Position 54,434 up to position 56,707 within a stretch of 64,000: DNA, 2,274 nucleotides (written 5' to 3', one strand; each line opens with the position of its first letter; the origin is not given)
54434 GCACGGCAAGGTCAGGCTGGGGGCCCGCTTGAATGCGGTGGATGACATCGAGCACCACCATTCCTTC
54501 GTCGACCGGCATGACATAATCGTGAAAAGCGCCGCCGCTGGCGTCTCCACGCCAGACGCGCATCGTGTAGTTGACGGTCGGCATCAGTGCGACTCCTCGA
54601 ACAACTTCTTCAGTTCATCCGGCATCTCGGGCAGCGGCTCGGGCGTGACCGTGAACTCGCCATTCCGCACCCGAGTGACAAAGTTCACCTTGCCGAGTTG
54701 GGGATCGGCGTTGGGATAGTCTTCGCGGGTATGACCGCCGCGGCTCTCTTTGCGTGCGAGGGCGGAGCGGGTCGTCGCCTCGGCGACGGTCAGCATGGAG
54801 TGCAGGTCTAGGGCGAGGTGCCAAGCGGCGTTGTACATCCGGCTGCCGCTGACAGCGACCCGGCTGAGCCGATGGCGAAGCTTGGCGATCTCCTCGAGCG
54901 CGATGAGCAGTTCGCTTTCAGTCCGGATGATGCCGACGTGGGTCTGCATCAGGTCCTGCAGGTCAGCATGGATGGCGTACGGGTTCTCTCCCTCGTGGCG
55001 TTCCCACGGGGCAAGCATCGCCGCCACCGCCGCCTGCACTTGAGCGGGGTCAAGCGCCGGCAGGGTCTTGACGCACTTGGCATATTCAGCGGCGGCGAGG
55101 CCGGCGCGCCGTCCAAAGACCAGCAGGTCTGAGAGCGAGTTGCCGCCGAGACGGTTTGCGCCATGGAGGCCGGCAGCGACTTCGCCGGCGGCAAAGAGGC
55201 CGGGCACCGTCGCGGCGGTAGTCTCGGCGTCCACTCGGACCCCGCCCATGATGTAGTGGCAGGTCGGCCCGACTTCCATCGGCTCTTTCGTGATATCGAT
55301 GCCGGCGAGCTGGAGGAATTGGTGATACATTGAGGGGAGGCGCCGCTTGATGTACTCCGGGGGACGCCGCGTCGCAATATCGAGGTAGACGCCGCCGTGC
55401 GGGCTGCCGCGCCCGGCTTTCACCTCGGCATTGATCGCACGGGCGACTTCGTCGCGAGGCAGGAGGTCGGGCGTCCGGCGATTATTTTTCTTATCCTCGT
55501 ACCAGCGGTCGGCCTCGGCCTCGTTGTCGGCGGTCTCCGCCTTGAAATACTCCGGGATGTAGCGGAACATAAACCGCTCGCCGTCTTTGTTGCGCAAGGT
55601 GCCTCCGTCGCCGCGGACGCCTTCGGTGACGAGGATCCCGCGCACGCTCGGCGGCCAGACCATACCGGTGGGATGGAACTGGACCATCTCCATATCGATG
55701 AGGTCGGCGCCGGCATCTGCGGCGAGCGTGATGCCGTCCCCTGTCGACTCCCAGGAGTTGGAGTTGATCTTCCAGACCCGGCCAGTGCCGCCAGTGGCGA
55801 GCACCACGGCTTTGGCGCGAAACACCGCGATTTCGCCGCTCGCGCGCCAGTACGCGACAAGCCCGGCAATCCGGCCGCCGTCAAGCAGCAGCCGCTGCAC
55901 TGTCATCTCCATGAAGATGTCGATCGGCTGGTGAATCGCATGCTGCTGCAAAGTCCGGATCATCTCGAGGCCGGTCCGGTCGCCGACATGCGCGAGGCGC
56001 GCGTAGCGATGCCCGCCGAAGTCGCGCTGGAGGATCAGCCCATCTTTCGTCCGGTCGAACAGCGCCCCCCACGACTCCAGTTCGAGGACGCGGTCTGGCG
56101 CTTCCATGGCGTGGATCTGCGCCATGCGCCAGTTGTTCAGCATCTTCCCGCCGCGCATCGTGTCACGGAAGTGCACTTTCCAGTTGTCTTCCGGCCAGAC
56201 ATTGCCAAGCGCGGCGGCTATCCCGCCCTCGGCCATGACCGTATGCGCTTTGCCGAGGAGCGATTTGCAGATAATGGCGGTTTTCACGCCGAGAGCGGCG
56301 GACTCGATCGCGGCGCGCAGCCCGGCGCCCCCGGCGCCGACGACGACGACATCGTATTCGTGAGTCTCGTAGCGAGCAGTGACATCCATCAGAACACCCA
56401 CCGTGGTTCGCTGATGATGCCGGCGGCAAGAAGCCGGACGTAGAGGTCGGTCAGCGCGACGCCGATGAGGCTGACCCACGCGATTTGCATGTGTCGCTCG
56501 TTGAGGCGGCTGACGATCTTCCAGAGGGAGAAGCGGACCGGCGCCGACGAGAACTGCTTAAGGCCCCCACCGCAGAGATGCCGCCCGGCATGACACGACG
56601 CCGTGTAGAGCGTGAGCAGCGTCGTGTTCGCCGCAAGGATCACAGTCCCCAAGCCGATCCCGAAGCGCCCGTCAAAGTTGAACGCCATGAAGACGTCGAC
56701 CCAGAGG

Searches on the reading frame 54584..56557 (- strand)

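Call 10: search_protein_families(library=pfam, proteins=[window:54584-56557:-], max_evalue=0.001)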
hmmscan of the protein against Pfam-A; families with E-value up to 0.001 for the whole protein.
window:54584-56557:- (657 aa): 8 families
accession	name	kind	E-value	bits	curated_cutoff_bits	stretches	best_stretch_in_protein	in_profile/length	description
PF00890.30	FAD_binding_2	-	3.2e-92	310.3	20.4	1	69-475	1-414/414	FAD binding domain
PF02910.25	Succ_DH_flav_C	-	4.2e-27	95.1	20.8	1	530-625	1-98/130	Fumarate reductase flavoprotein C-term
PF03486.20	HI0933_like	-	3.3e-09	37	50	1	198-485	110-241/244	HI0933-like protein Rossmann domain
PF01946.23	Thi4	-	1.3e-07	31.5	26.2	0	64-100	14-51/235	Thi4 family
PF07992.20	Pyr_redox_2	-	6.6e-07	29.5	26.1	1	68-265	1-117/291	Pyridine nucleotide-disulphide oxidoreductase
PF01134.28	GIDA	-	0.00023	20.8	22.1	0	69-99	1-31/391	Glucose inhibited division protein A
PF01266.30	DAO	-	0.00095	19.2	27.9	0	69-257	1-204/353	FAD dependent oxidoreductase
PF01494.25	FAD_binding_3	-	0.00099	18.9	22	0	67-98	1-32/349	FAD binding domain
